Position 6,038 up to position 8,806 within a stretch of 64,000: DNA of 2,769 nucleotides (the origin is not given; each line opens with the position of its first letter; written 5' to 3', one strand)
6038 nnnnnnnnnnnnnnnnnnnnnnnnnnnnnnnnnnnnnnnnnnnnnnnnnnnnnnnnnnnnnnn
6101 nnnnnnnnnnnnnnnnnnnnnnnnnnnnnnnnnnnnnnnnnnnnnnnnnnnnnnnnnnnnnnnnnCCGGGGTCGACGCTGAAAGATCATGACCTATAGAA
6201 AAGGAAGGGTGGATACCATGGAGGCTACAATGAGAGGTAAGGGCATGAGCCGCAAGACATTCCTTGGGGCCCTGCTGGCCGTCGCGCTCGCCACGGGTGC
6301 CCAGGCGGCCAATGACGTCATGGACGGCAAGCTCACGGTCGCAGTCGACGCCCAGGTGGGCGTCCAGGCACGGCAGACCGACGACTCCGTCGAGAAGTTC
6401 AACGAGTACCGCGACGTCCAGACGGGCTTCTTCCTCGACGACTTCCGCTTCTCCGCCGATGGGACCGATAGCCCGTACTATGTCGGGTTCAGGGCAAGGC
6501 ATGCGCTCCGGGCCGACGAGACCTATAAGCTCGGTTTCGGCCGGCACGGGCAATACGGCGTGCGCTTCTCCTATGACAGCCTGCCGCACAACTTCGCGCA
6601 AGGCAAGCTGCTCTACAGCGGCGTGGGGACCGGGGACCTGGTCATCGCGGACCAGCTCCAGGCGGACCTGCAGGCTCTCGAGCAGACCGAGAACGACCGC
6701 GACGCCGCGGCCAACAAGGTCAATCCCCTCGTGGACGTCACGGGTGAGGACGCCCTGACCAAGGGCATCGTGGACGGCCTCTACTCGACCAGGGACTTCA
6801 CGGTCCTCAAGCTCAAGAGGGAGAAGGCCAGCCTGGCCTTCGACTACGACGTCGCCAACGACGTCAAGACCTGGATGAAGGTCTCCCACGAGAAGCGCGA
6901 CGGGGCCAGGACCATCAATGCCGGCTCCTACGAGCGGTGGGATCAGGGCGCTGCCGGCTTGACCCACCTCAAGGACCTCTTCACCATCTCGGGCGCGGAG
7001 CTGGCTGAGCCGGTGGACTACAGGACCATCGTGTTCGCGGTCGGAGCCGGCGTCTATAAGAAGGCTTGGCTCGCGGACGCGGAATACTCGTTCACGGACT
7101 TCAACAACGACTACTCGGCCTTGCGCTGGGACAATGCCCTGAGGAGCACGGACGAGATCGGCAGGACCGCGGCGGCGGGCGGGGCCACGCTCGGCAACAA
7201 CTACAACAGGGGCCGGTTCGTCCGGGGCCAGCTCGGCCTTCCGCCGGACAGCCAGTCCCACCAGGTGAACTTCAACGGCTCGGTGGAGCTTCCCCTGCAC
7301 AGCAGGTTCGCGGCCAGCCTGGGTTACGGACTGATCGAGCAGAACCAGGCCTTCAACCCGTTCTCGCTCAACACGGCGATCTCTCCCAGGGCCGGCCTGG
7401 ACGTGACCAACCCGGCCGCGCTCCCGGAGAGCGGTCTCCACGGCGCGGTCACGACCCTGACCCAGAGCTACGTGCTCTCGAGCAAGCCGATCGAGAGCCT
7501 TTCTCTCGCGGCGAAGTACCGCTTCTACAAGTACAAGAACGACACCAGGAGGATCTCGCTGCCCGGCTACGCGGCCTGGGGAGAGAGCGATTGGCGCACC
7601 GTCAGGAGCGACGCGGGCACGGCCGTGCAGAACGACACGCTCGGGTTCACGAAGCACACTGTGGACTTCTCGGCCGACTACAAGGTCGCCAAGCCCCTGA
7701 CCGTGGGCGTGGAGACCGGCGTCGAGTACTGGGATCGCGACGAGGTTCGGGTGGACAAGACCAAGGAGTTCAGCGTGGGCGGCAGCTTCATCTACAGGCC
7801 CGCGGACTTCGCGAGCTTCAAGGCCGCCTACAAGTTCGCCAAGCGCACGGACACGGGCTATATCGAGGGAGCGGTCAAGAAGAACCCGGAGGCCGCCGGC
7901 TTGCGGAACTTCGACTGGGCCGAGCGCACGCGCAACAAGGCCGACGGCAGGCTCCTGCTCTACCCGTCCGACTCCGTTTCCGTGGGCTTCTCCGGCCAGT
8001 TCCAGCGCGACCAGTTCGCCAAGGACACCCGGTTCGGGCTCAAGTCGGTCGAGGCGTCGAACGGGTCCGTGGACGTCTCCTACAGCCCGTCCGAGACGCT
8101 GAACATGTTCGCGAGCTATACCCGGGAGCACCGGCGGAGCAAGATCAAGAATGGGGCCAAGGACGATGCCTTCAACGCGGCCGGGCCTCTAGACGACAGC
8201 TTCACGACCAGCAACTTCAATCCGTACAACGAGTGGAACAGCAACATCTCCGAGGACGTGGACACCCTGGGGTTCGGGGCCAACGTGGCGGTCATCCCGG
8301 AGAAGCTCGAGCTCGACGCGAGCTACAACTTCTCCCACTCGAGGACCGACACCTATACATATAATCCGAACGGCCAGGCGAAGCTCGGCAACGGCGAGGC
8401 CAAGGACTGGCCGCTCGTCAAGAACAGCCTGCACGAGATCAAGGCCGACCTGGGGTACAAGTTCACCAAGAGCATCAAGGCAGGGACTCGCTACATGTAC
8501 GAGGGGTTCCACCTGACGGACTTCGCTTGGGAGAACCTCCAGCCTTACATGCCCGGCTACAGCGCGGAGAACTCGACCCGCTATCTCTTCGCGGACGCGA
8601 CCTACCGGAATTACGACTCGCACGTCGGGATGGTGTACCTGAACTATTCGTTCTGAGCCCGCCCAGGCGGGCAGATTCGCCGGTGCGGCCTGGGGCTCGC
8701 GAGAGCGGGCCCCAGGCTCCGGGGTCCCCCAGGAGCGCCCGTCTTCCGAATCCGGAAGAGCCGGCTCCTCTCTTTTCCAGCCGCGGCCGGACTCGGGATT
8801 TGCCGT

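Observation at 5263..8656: Two-gene porin-cytochrome (MtoAB/PioAB/MtrAB-like) extracellular electron transfer conduit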

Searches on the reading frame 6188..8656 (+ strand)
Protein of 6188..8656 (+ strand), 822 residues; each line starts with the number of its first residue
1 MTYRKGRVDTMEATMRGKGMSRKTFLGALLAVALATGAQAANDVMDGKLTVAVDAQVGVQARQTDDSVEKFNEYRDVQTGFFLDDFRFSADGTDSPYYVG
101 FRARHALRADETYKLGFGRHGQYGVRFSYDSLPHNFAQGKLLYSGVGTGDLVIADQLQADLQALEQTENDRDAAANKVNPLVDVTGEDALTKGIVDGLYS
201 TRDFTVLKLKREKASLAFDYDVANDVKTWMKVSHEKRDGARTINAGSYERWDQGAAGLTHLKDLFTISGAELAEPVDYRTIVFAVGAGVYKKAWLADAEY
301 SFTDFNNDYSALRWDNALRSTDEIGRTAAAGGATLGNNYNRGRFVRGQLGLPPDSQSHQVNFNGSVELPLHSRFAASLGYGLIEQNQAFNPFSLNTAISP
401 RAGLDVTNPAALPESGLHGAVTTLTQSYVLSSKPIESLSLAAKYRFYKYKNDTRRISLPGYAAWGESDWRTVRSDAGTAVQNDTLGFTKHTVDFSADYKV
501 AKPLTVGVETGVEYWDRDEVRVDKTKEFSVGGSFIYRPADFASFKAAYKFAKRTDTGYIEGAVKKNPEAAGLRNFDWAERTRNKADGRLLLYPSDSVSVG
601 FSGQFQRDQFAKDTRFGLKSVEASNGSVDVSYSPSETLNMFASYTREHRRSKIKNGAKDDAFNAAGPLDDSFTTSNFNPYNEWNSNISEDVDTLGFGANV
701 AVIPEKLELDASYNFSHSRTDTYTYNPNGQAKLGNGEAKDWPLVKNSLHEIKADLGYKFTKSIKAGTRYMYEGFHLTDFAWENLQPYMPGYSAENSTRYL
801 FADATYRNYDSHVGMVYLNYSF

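Call 3: search_protein_families(library=pfam, proteins=[window:6218-8656:+], max_evalue=0.01)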
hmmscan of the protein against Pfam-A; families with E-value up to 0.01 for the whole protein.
window:6218-8656:+ (812 aa): 1 family
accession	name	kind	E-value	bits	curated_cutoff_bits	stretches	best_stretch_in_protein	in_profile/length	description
PF11854.14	MtrB_PioB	-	2.4e-114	383.7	23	1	57-812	5-635/635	Putative outer membrane beta-barrel porin, MtrB/PioB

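Call 4: search_protein_families(library=ncbifam, proteins=[window:6218-8656:+], max_evalue=0.01)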
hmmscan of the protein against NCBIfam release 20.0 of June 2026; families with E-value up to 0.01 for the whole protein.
window:6218-8656:+ (812 aa): 2 families
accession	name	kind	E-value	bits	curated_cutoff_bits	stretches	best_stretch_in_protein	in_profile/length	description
TIGR03509.1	OMP_MtrB_PioB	subfamily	6.9e-83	279.3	240.05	1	46-812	4-662/662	MtrB/PioB family decaheme-associated outer membrane protein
NF041027.1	GSU2204_Se_pt_1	equivalog_domain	1.8e-15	56.7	350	2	265-542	197-448/580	GSU2204 family CXXCH-containing (seleno)protein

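Call 9: find_encoding_contigs(protein=window:6188-8656:+, flank=10000, max_places=6)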
Protein window:6188-8656:+ (822 aa): no gene with exactly this product is on record in the collection.

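Call 10: find_homologous_proteins(query=window:6218-8653:+)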
Query window:6218-8653:+ (812 aa): 35 proteins with E <= 0.001 among 8000 candidates.
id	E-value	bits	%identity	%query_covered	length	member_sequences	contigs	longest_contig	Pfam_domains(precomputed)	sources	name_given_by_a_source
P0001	0.0e+0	1828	100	99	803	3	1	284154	PF11854.15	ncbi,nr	ncbi:MAG: MtrB/PioB family decaheme-associated outer membrane protein [Elusimicrobia bacterium]|nr:M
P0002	4.8e-278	943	52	99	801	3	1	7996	PF11854.15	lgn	-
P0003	2.4e-260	884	49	97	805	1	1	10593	PF11854.15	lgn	-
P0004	1.4e-246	839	50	100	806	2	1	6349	PF11854.15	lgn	-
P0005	1.4e-241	822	48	99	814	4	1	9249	PF11854.15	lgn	-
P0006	1.3e-239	816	48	99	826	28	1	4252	PF11854.15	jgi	-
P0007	4.2e-236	804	47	100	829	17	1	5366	PF11854.15,PF10082.16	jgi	jgi:MtrB/PioB family decaheme-associated outer membrane protein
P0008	1.8e-223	762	45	99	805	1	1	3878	PF11854.15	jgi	-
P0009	2.5e-214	732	47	100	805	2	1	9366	PF11854.15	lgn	-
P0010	1.2e-213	730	46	99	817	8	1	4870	PF11854.15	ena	-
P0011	6.1e-213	728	45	94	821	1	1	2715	PF11854.15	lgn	-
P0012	2.8e-211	722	44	98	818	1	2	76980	PF11854.15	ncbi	-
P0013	8.9e-209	714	45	98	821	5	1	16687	PF11854.15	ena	-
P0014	9.1e-209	714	44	98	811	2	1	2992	PF11854.15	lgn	-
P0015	7.4e-203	694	44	99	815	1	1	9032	PF11854.15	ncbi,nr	ncbi:MAG: MtrB/PioB family decaheme-associated outer membrane protein [Elusimicrobia bacterium]|nr:M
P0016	4.3e-202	692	43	98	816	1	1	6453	PF11854.15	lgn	-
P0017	1.6e-200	686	43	98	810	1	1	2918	PF11854.15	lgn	-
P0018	8.4e-196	671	43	97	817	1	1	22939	PF11854.15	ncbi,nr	ncbi:MAG: MtrB/PioB family outer membrane beta-barrel protein [Elusimicrobia bacterium]|nr:MtrB/PioB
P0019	8.5e-195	668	42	99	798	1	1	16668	PF11854.15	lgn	-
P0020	2.0e-194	666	41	100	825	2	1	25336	PF11854.15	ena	-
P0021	3.8e-191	655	45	93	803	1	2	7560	PF11854.15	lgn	-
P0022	4.6e-189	649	42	95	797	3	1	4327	PF11854.15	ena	-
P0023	5.3e-188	645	42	93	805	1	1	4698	PF11854.15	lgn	-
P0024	1.2e-185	637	41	99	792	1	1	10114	PF11854.15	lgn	-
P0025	1.6e-184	634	42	95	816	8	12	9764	PF11854.15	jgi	jgi:MtrB/PioB family decaheme-associated outer membrane protein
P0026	6.2e-184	632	40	99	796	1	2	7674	PF11854.15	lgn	-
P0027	2.5e-179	616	41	97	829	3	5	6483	PF11854.15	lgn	-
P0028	1.4e-164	568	40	95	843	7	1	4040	PF11854.15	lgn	-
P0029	2.0e-158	547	39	93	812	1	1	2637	PF11854.15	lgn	-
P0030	9.5e-157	542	40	92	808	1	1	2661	PF11854.15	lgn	-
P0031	9.4e-140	486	45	67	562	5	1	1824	PF11854.15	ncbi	ncbi:MAG: MtrB/PioB family outer membrane beta-barrel protein, partial [Elusimicrobiota bacterium]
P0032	2.3e-86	309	30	99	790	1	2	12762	PF11854.15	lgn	-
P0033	2.0e-52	197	40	38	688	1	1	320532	PF11854.15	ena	-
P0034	5.7e-29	119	24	74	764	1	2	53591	PF11854.15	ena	-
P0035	2.4e-15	74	23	89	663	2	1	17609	PF11854.15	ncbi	-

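Call 11: find_encoding_contigs(protein=P0001, flank=10000, max_places=4)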
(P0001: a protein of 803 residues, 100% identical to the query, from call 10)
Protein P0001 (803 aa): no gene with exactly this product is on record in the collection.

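Call 13: find_encoding_contigs(protein=P0012, flank=10000, max_places=2)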
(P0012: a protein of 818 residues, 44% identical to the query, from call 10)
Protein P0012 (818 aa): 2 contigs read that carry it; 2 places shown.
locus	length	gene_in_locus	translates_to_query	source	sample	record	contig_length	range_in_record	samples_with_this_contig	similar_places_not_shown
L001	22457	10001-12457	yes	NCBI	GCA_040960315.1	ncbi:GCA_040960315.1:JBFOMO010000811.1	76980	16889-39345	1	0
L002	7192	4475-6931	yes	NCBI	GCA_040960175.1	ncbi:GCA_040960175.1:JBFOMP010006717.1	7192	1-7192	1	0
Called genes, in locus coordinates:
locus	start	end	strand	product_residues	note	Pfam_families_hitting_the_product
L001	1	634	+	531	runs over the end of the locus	PF13646:HEAT_2 (faint), PF01545:Cation_efflux, PF16916:ZT_dimer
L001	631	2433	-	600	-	PF04134:DCC1-like, PF06762:LMF1, PF25179:LMF1_C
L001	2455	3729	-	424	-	PF00270:DEAD, PF04851:ResIII, PF13245:AAA_19 (faint), PF00271:Helicase_C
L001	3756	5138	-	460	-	PF00656:Peptidase_C14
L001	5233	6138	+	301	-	PF12974:Phosphonate-bd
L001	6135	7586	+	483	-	PF00672:HAMP, PF00512:HisKA, PF02518:HATPase_c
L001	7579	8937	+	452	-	PF00072:Response_reg, PF00158:Sigma54_activat, PF14532:Sigma54_activ_2, PF07724:AAA_2 (weak), PF25601:AAA_lid_14, PF02954:HTH_8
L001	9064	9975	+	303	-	PF03264:Cytochrom_NNT (faint), PF22113:Mtrc-MtrF_II-IV_dom (weak), PF22678:Cytochrom_c_NrfB-like, PF14537:Cytochrom_c3_2 (weak), PF09699:Paired_CXXCH_1, PF14522:Cytochrome_C7 (weak), PF09699:Paired_CXXCH_1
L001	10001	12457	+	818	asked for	PF11854:MtrB_PioB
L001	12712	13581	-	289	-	PF01435:Peptidase_M48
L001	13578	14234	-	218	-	PF00881:Nitroreductase, PF14512:TM1586_NiRdase (faint)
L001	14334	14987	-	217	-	PF00156:Pribosyltran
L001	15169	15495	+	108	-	PF00037:Fer4 (faint), PF12838:Fer4_7 (weak), PF13237:Fer4_10 (faint), PF14697:Fer4_21 (faint), PF13484:Fer4_16 (faint)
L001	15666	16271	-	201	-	PF09413:DUF2007 (weak)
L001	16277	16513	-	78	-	-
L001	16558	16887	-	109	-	-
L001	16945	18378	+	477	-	PF13188:PAS_8 (faint), PF00512:HisKA, PF02518:HATPase_c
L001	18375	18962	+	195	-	PF02632:BioY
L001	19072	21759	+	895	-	PF05226:CHASE2, PF00069:Pkinase, PF07714:PK_Tyr_Ser-Thr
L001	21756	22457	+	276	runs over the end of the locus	PF00481:PP2C, PF13672:PP2C_2, PF07228:SpoIIE (faint)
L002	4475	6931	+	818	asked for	PF11854:MtrB_PioB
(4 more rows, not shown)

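Call 14: find_encoding_contigs(protein=P0018, flank=10000, max_places=2)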
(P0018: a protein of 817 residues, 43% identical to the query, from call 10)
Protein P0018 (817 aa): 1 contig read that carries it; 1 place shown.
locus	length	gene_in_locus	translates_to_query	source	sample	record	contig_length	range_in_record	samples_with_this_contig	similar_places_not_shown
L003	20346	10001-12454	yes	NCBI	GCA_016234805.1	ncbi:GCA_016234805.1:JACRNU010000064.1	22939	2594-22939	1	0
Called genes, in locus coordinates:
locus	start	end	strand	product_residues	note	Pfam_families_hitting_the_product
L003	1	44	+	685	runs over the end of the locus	PF13588:HSDR_N_2, PF02384:N6_Mtase, PF07669:Eco57I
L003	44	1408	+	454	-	PF01420:Methylase_S (faint)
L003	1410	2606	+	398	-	PF02463:SMC_N (weak), PF13175:AAA_15, PF13476:AAA_23, PF13555:AAA_29 (weak), PF13304:AAA_21, PF13175:AAA_15 (weak)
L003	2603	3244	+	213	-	PF14103:DUF4276 (weak)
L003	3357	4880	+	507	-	PF07244:POTRA (weak)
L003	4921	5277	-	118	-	PF02452:PemK_toxin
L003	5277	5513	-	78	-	-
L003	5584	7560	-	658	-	PF00702:Hydrolase, PF12710:HAD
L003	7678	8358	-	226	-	PF00027:cNMP_binding, PF13545:HTH_Crp_2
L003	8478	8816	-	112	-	PF03551:PadR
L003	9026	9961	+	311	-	PF22113:Mtrc-MtrF_II-IV_dom (faint), PF14522:Cytochrome_C7 (faint), PF22678:Cytochrom_c_NrfB-like, PF09699:Paired_CXXCH_1 (weak), PF14537:Cytochrom_c3_2 (weak), PF09699:Paired_CXXCH_1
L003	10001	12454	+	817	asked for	PF11854:MtrB_PioB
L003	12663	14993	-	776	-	PF03704:BTAD (faint), PF13428:TPR_14 (faint), PF13432:TPR_16 (faint), PF13431:TPR_17 (faint), PF13371:TPR_9 (weak), PF00069:Pkinase, PF07714:PK_Tyr_Ser-Thr, PF03109:ABC1 (weak), +4 more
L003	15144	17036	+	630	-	PF12710:HAD (weak), PF00389:2-Hacid_dh, PF02826:2-Hacid_dh_C, PF22629:ACT_AHAS_ss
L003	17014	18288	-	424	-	PF02310:B12-binding, PF04055:Radical_SAM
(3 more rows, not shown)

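Call 15: find_encoding_contigs(protein=P0020, flank=10000, max_places=2)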
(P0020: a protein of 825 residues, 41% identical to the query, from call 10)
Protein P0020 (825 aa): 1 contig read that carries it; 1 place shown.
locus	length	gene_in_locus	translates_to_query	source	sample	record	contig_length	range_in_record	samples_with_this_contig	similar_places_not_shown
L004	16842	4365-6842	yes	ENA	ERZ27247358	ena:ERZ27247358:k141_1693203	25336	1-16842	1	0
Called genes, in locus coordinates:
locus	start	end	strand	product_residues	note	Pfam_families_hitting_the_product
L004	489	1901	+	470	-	PF00512:HisKA, PF02518:HATPase_c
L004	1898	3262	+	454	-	PF00072:Response_reg, PF00004:AAA (faint), PF00158:Sigma54_activat, PF01078:Mg_chelatase (faint), PF14532:Sigma54_activ_2, PF07728:AAA_5, PF25601:AAA_lid_14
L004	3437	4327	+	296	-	PF22113:Mtrc-MtrF_II-IV_dom (faint), PF14522:Cytochrome_C7 (faint), PF14537:Cytochrom_c3_2 (faint), PF22678:Cytochrom_c_NrfB-like, PF09699:Paired_CXXCH_1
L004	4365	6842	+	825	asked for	PF11854:MtrB_PioB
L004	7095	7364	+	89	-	PF07883:Cupin_2, PF02311:AraC_binding (weak)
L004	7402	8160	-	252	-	PF09339:HTH_IclR, PF01614:IclR_C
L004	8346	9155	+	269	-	PF00285:Citrate_synt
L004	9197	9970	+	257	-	PF00378:ECH_1, PF16113:ECH_2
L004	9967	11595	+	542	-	PF01642:MM_CoA_mutase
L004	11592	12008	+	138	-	PF02310:B12-binding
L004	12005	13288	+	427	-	PF02515:CoA_transf_3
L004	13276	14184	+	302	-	PF03308:MeaB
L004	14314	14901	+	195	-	PF13577:SnoaL_4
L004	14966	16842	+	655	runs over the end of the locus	PF16177:ACAS_N, PF00501:AMP-binding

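Call 20: search_solved_structures(query=window:6218-8653:+, max_evalue=1, show_alignments=1)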
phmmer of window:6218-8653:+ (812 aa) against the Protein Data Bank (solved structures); distinct sequences matched with E-value up to 1: 1.
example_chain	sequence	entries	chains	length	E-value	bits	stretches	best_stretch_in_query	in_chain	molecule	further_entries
6r2q_B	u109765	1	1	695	5e-07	31.6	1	226-638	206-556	Uncharacterized protein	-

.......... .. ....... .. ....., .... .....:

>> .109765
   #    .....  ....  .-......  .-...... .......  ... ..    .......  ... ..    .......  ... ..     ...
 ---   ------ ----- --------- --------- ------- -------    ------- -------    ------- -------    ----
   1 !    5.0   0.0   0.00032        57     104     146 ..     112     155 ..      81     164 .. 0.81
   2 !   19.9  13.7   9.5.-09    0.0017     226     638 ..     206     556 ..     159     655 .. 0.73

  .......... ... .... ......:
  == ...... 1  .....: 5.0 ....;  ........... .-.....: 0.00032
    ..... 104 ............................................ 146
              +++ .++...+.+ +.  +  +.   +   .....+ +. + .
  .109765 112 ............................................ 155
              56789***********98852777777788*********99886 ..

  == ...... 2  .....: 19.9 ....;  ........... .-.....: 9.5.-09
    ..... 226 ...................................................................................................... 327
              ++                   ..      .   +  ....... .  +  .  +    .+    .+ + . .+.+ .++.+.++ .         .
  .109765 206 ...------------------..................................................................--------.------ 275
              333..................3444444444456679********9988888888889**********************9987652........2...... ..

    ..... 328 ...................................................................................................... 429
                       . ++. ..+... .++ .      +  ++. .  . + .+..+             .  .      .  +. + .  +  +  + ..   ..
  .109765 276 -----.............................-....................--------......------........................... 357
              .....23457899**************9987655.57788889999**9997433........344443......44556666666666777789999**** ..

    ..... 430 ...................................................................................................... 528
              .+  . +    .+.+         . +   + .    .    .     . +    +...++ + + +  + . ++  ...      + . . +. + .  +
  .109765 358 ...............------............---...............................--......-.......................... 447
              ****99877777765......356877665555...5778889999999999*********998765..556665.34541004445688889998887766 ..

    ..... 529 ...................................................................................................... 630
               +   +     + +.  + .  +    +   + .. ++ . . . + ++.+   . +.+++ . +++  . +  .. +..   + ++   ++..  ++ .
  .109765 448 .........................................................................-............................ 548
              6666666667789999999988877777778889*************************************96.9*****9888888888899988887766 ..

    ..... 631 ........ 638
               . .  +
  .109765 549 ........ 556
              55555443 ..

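Call 36: find_related_loci(query=A2, collection=genome_contigs, flank=8000)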
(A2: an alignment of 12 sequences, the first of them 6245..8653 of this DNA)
Query A2 (803 aa) in genome_contigs; peptide patterns used: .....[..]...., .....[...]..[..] (x = any residue, [..] = any of these).
46 stretches matched a pattern; 23 encode a relative of the query (tblastn E <= 1e-3); 21 distinct loci.
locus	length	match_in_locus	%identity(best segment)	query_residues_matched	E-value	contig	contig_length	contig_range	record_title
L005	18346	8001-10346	48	38-803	0e+0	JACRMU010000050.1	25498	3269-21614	MAG: Deltaproteobacteria bacterium isolate NC_groundwater_1915_Pr3_S2p5_65_9 SR2-18-S2p5_coassembly_scaffold_16551, whol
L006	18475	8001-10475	44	1-803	0e+0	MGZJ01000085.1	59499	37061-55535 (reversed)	MAG: Geobacteraceae bacterium GWC2_53_11 gwc2_scaffold_875, whole genome shotgun sequence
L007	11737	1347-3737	45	10-803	0e+0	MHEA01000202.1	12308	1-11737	MAG: Nitrospirae bacterium GWC2_57_9 gwc2_scaffold_6214, whole genome shotgun sequence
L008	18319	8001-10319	45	35-803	0e+0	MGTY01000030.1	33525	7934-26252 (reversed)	MAG: Elusimicrobia bacterium GWA2_69_24 gwa2_scaffold_1715, whole genome shotgun sequence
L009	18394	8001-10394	43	9-803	0e+0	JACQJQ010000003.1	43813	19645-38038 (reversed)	MAG: Elusimicrobia bacterium isolate NC_groundwater_1155_Ag_S-0.1um_67_28 S_p1_S3_coassembly_k141_14143, whole genome sh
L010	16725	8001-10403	53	1-803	0e+0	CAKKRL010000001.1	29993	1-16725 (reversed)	Thermodesulfovibrionia bacterium isolate Hainich-H51-bin227-1 genome assembly, contig: H51-bin227_1_Hain_H51_02um_R1_500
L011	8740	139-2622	44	1-803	0e+0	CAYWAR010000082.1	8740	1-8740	MAG TPA_asm: uncultured Elusimicrobia sp. isolate binchicken_co248_100 genome assembly, contig: NODE_12013_length_8740_c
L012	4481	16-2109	46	109-803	0e+0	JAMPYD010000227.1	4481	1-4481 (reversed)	MAG: Elusimicrobiota bacterium isolate R2F_R2FSRR_metabat.61 R2F_C12508, whole genome shotgun sequence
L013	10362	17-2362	43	8-803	0e+0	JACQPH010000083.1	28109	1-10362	MAG: Elusimicrobia bacterium isolate NC_groundwater_1302_Ag_S-0.2um_62_53 S_p2_S4_coassembly_k141_2255378, whole genome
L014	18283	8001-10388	43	19-803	0e+0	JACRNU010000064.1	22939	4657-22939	MAG: Elusimicrobia bacterium isolate NC_groundwater_1943_Pr3_S-0.2um_66_9 scaffold_310084, whole genome shotgun sequence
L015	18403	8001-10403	47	10-803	0e+0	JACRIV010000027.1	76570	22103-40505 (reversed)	MAG: Deltaproteobacteria bacterium isolate NC_groundwater_1812_Pr3_B-0.1um_65_61 SR-2_scaffold_141_538983, whole genome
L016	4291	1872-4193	42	31-803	0e+0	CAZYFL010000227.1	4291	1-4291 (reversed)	MAG TPA_asm: uncultured Elusimicrobiaceae bacterium isolate binchicken_co248_98 genome assembly, contig: NODE_39742_leng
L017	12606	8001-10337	42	32-803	0e+0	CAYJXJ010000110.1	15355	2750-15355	MAG TPA_asm: uncultured Elusimicrobia bacterium isolate ERP125453_co1_480 genome assembly, contig: NODE_4002_length_1535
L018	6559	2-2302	42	62-803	0e+0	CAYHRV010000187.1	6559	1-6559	MAG TPA_asm: uncultured Elusimicrobia bacterium isolate ERP119705_co15_213 genome assembly, contig: NODE_14933_length_65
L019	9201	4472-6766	42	45-803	0e+0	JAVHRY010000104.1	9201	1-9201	MAG: Elusimicrobiales bacterium isolate WB02no17_58_19 NODE_5479_length_9201_cov_12.132298, whole genome shotgun sequenc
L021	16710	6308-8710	51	1-803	0e+0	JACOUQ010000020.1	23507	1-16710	MAG: Geobacter sp. isolate NC_groundwater_76_Ag_B-0.1um_57_74 GD18-4_B1_scaffold_1320918, whole genome shotgun sequence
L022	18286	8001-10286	37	48-794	1e-149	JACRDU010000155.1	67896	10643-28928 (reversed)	MAG: Elusimicrobia bacterium isolate NC_groundwater_1680_Pr3_B-0.1um_70_15 SR-2_scaffold_141_3883609, whole genome shotg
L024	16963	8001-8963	45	481-803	1e-86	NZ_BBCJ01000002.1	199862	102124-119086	Geotalea toluenoxydans JCM 15764, whole genome shotgun sequence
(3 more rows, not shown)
